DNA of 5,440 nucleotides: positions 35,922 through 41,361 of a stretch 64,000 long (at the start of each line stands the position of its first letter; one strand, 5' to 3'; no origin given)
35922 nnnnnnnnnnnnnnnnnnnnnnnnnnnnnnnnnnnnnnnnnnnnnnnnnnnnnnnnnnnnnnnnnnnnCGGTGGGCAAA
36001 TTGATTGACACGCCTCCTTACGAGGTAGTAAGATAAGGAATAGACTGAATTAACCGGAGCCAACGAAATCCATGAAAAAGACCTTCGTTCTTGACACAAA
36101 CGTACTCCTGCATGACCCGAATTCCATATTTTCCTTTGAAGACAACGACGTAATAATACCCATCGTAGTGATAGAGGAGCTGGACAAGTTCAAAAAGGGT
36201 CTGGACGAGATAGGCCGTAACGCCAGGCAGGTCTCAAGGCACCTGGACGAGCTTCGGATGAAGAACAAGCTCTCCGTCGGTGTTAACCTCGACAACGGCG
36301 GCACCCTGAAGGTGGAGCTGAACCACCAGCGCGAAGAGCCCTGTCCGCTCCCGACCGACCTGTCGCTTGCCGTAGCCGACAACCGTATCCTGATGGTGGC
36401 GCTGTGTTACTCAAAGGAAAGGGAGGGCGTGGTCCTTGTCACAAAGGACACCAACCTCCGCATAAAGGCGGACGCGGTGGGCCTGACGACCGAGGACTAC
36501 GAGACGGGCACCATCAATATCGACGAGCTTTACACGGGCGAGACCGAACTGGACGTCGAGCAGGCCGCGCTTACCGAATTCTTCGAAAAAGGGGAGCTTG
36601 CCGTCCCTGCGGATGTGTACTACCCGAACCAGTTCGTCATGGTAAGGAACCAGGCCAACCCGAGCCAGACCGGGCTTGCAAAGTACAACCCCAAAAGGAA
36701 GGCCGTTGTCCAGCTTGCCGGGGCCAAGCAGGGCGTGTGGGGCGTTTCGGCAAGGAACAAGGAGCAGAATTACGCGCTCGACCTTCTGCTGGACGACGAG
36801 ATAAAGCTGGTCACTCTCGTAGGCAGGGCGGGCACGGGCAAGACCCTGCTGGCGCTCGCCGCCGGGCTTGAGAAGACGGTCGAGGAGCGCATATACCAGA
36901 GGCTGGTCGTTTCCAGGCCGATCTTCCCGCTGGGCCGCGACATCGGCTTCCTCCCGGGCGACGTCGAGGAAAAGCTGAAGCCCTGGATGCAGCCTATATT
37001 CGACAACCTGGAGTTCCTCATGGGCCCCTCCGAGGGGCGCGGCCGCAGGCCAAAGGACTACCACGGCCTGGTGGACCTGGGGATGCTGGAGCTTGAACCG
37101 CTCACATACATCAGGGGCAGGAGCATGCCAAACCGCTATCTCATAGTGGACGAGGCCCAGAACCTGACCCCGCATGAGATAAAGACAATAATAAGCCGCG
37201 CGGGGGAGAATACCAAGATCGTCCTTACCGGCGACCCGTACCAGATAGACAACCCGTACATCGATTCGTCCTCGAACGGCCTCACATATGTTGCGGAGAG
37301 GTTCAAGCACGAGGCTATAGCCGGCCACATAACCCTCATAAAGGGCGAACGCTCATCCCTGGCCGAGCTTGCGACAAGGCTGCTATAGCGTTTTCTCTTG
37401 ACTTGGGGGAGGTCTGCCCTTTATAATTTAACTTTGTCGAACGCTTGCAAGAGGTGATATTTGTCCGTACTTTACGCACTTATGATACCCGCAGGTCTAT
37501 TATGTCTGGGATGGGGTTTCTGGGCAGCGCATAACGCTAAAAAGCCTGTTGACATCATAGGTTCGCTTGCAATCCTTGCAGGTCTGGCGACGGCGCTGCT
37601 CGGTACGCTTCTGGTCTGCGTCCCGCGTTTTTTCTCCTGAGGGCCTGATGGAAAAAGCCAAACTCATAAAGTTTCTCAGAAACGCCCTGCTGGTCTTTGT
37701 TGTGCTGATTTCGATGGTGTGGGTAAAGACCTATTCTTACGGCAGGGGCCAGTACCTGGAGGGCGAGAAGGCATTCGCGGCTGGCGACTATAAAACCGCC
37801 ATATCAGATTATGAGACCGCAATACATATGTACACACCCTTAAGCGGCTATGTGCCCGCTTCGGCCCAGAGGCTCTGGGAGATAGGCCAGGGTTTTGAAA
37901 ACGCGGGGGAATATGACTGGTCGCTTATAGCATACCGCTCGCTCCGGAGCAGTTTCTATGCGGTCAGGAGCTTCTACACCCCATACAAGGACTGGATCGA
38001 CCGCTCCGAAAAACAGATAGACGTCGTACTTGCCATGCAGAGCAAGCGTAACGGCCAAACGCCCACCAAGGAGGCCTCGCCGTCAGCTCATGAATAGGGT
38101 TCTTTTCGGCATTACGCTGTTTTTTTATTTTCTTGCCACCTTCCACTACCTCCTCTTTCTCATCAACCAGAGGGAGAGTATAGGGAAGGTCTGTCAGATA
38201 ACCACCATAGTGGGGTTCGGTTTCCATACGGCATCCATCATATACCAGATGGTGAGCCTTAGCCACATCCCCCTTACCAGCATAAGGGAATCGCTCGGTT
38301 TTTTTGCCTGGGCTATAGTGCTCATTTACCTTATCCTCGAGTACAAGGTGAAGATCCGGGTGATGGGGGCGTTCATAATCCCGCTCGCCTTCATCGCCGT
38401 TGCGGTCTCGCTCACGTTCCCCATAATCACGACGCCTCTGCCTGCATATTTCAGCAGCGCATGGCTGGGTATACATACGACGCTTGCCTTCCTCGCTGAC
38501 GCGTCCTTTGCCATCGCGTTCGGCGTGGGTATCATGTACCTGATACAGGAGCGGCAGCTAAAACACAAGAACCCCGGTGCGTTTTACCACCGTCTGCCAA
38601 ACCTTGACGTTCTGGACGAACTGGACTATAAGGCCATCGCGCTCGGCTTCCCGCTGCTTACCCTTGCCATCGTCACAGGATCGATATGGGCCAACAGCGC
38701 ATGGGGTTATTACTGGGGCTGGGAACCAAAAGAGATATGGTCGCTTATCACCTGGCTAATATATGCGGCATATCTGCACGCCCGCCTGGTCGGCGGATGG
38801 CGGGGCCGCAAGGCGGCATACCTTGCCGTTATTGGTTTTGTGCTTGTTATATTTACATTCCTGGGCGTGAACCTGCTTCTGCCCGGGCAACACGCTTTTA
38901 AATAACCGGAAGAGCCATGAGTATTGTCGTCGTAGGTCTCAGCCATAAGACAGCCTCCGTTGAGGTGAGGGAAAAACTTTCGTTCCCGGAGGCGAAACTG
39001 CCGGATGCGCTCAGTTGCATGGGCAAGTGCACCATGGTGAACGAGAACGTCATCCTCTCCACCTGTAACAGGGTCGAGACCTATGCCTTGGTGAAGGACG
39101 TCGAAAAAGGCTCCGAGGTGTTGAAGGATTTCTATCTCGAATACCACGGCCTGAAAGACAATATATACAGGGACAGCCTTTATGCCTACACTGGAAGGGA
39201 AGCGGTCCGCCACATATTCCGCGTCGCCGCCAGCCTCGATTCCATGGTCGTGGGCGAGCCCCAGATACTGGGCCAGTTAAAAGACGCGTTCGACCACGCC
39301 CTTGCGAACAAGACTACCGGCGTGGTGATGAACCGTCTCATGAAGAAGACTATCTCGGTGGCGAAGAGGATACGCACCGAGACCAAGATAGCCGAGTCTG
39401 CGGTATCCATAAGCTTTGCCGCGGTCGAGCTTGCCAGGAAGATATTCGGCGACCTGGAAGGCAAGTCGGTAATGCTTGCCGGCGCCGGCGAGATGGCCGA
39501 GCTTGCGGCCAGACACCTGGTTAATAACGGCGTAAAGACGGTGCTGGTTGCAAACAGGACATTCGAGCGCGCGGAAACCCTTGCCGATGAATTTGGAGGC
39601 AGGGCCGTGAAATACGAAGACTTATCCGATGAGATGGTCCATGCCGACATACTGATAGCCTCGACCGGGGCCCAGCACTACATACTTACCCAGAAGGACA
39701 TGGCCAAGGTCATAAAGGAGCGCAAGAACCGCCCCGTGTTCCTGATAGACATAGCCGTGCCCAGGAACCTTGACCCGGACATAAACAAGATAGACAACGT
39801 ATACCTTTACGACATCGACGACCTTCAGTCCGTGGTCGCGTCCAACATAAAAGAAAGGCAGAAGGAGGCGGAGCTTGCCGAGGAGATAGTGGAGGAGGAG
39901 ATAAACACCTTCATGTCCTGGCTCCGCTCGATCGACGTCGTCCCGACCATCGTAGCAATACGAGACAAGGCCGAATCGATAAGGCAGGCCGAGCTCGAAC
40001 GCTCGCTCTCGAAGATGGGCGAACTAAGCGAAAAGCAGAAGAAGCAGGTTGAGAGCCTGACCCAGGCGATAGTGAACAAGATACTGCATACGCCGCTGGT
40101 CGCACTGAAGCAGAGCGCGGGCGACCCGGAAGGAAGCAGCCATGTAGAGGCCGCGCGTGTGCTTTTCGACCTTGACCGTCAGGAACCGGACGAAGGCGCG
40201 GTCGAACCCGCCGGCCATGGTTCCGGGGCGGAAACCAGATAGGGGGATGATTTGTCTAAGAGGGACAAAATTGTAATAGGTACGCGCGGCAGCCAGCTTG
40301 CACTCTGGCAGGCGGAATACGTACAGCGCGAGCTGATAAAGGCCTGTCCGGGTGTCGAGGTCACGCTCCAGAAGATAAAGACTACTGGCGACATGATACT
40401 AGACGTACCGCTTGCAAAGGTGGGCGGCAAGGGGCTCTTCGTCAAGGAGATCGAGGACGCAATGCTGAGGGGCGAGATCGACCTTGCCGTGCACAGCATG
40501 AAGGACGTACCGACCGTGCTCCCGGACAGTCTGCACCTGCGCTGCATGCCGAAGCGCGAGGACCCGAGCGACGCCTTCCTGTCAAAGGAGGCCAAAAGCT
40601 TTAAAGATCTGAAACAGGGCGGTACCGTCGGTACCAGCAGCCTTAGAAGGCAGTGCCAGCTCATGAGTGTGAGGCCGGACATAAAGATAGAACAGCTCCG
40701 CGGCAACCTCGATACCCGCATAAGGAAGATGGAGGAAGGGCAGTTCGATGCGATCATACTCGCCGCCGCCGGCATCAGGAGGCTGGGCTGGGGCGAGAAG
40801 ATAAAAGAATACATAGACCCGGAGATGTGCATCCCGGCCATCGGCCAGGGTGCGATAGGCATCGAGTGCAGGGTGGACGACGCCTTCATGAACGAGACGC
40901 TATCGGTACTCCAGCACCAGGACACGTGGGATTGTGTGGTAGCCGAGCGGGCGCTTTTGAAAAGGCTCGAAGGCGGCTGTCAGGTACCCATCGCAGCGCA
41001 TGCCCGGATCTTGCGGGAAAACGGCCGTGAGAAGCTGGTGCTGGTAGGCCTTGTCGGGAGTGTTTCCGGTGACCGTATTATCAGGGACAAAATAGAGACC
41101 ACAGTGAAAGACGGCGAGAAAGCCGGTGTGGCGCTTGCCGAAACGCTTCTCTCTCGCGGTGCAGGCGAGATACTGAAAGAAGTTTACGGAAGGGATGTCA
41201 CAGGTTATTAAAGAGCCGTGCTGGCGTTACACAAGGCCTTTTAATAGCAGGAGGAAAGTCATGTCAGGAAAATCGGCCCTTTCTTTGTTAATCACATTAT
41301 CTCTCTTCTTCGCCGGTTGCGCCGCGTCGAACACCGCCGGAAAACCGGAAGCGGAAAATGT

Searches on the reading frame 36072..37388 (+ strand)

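Call 86: search_protein_families(library=pfam, proteins=[window:36072-37388:+], max_evalue=0.00001)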
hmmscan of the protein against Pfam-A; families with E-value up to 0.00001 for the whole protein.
window:36072-37388:+ (438 aa): 3 families
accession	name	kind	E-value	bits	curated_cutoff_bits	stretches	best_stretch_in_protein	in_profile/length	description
PF02562.22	PhoH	-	1.2e-47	162.6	27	1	225-422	2-186/205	PhoH-like protein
PF13638.12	PIN_4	-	2.7e-38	131.7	21.9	1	5-144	1-132/132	PIN domain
PF13604.12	AAA_30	-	6.2e-09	36.3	27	0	353-392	88-128/191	AAA domain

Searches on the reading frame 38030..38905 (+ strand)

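Call 87: search_protein_families(library=pfam, proteins=[window:38030-38905:+], max_evalue=0.00001)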
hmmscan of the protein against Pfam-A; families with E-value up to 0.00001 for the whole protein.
window:38030-38905:+ (291 aa): 1 family
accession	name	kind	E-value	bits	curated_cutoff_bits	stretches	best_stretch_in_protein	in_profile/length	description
PF01578.25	Cytochrom_C_asm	-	7.2e-49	166.7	29.9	1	85-287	4-211/212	Cytochrome C assembly protein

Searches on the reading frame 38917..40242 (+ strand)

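Call 87: search_protein_families(library=pfam, proteins=[window:38917-40242:+], max_evalue=0.00001)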
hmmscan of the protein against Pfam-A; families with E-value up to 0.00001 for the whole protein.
window:38917-40242:+ (441 aa): 5 families
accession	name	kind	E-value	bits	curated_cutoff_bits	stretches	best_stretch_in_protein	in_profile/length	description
PF05201.20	GlutR_N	-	1.3e-52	178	27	1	6-156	1-151/151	Glutamyl-tRNAGlu reductase, N-terminal domain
PF01488.26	Shikimate_DH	-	2.5e-46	157.6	24.3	1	171-306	1-138/138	Shikimate / quinate 5-dehydrogenase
PF00745.25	GlutR_dimer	-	8.7e-34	116.2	22.9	1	321-419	2-99/99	Glutamyl-tRNAGlu reductase, dimerisation domain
PF03807.23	F420_oxidored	-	5.8e-07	30.5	21.6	1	189-281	6-93/94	NADP oxidoreductase coenzyme F420-dependent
PF13241.12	NAD_binding_7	-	4.7e-06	27.5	22.1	0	176-253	1-72/104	Putative NAD(P)-binding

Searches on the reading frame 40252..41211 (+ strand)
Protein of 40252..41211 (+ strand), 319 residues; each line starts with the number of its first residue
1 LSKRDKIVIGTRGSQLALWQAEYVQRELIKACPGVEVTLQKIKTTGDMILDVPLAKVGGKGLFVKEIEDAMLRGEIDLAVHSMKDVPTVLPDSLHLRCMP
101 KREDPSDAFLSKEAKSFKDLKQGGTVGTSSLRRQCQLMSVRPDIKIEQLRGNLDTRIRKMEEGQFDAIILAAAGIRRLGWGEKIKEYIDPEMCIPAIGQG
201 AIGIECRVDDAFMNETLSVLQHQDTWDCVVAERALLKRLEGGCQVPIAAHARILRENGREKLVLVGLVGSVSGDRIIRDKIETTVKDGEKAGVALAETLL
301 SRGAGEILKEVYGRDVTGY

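Call 87: search_protein_families(library=pfam, proteins=[window:40252-41211:+], max_evalue=0.00001)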
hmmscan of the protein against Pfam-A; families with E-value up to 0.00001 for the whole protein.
window:40252-41211:+ (319 aa): 2 families
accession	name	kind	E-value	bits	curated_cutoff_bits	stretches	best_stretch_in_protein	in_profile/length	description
PF01379.25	Porphobil_deam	-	4.3e-87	291.4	22.1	1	7-214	1-206/207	Porphobilinogen deaminase, dipyromethane cofactor binding domain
PF03900.20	Porphobil_deamC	-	1.1e-17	64.5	26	1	227-300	2-73/74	Porphobilinogen deaminase, C-terminal domain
